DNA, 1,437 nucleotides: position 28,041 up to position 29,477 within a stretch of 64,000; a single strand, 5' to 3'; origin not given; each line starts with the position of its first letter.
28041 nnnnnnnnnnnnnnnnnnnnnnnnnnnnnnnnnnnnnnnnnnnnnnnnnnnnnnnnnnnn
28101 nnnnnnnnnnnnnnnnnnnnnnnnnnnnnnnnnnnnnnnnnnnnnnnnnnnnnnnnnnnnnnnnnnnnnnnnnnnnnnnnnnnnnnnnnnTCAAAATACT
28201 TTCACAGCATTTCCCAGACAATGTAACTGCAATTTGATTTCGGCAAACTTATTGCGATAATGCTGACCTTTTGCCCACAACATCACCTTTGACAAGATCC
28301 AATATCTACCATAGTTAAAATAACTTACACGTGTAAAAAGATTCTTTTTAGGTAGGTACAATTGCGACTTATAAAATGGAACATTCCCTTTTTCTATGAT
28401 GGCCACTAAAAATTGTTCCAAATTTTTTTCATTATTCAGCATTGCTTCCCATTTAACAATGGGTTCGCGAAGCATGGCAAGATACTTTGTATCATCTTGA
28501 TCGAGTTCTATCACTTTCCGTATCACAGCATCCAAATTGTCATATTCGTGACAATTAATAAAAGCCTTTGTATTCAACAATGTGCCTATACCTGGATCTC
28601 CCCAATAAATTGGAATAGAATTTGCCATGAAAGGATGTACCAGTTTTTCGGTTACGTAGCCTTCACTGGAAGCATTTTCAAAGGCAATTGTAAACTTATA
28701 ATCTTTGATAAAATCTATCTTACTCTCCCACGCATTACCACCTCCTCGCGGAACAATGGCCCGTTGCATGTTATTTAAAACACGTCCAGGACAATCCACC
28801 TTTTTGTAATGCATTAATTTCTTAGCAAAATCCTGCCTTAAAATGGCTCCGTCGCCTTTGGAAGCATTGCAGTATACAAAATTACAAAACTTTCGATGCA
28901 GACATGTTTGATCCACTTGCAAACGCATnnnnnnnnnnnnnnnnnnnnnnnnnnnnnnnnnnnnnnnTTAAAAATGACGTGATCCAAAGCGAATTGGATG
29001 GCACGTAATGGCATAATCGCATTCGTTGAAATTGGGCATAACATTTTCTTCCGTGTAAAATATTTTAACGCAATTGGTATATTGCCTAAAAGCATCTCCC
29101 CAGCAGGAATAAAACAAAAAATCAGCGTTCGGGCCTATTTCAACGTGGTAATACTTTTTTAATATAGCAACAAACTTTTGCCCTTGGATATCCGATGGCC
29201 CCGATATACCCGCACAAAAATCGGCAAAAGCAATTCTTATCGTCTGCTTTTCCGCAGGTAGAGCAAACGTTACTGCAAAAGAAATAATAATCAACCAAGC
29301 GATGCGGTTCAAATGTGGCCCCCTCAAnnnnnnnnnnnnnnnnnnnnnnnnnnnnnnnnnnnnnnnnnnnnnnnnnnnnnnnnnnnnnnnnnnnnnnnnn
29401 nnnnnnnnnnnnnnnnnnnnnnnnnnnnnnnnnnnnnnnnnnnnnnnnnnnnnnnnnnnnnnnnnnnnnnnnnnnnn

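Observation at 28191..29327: GT10 (Lewis-type) fucosyltransferase-like gene wedged between tRNA-Thr and tRNA-Leu and broken by a single in-frame TAA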

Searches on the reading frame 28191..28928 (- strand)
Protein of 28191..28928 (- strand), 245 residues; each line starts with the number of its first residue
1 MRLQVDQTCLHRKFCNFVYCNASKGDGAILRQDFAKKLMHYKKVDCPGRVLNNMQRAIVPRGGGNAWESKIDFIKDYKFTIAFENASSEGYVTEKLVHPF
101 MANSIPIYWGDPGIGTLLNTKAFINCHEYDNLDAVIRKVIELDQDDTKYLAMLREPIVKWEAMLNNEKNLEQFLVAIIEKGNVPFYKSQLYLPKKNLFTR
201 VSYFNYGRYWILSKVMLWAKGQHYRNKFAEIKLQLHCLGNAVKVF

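Call 6: search_protein_families(library=pfam, proteins=[window:28194-28928:-], max_evalue=0.01)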
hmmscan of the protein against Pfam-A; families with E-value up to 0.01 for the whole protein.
seq(245 aa): 1 family
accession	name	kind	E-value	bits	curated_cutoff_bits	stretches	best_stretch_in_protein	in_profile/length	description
PF00852.26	Glyco_transf_10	-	2.9e-18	66.6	23.9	1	23-151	13-134/182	Glycosyltransferase family 10 (fucosyltransferase) C-term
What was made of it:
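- On CAZy GT10 / Pfam Glyco_transf_10 fucosyltransferases: PF00852 E 2.9e-18, 66.6 bits against a cutoff of 23.9, on the 245-aa ORF (call 6).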

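Call 19: find_encoding_contigs(protein=window:28191-28928:-, flank=3000, max_places=10)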
Protein window:28191-28928:- (245 aa): 1 contig read that carries it; 1 place shown.
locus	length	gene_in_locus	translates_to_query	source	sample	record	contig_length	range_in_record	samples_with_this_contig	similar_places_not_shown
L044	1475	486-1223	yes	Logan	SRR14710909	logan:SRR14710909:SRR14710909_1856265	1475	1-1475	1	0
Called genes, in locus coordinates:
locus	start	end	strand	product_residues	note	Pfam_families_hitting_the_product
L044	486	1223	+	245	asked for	PF00852:Glyco_transf_10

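Call 56: list_cluster_members(proteins=[P0001, window:28191-28928:-])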
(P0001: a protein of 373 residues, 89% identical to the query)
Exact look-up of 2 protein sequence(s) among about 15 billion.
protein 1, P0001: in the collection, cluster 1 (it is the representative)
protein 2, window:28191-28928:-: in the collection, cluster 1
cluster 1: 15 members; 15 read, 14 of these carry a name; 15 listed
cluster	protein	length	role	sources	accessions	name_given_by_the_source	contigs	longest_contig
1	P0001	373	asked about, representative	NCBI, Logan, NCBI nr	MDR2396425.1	MAG: hypothetical protein LBD69_01015 [Puniceicoccales bacterium] | hypothetical protein [Puniceicoccales bacterium]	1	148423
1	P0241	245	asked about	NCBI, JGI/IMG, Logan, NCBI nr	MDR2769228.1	MAG: hypothetical protein LBB19_01570 [Puniceicoccales bacterium] | hypothetical protein | hypothetical protein [Puniceicoccales bacterium]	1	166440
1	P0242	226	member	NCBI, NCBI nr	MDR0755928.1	MAG: hypothetical protein LBE99_03385 [Puniceicoccales bacterium] | hypothetical protein [Puniceicoccales bacterium]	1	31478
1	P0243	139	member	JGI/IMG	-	hypothetical protein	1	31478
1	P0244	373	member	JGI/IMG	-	hypothetical protein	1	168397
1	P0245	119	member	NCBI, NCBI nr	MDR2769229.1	MAG: hypothetical protein LBB19_01575 [Puniceicoccales bacterium] | hypothetical protein [Puniceicoccales bacterium]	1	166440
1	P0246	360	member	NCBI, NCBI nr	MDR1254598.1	MAG: hypothetical protein LBJ78_01020 [Puniceicoccales bacterium] | hypothetical protein [Puniceicoccales bacterium]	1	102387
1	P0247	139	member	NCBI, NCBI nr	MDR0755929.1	MAG: hypothetical protein LBE99_03390 [Puniceicoccales bacterium] | hypothetical protein [Puniceicoccales bacterium]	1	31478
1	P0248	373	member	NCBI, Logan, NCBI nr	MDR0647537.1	MAG: hypothetical protein LBF43_03840 [Puniceicoccales bacterium] | hypothetical protein [Puniceicoccales bacterium]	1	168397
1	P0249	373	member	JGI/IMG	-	hypothetical protein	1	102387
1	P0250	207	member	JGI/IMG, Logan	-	hypothetical protein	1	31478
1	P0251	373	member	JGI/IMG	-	hypothetical protein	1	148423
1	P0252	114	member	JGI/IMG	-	hypothetical protein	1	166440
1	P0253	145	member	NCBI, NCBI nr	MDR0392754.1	MAG: hypothetical protein LBH52_00785 [Puniceicoccales bacterium] | hypothetical protein [Puniceicoccales bacterium]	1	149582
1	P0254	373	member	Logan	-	-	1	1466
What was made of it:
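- The change is a single base, and GenBank simply calls two ORFs (call 56).
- Tried and rejected: The cluster listing does hold a 114-aa JGI/IMG member, P0252, on the same 166,440-bp contig (call 56).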

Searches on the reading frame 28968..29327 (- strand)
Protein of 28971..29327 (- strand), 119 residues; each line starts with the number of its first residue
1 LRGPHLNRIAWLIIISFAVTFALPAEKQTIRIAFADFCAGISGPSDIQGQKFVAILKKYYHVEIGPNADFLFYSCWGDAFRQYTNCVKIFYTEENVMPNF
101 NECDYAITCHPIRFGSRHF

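Call 6: search_protein_families(library=pfam, proteins=[window:28971-29327:-], max_evalue=0.01)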
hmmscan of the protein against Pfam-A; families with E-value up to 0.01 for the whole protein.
seq(119 aa): 1 family
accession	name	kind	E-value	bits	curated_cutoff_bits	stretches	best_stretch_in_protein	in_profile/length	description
PF18025.7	FucT_N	-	7.8e-22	78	27.2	1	32-118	1-82/91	Alpha-(1,3)-fucosyltransferase FucT N-terminal domain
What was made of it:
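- On CAZy GT10 / Pfam Glyco_transf_10 fucosyltransferases: The PF18025 domain is present (E 7.8e-22, call 6) and colinear with the GT10 domain.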

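Call 20: find_encoding_contigs(protein=window:28968-29312:-, flank=3000, max_places=10)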
Protein window:28968-29312:- (114 aa): no gene with exactly this product is on record in the collection.
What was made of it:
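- Tried and rejected: The 114-aa product from the second TTG is not on record as a called gene in the find_encoding_contigs collection (call 20).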
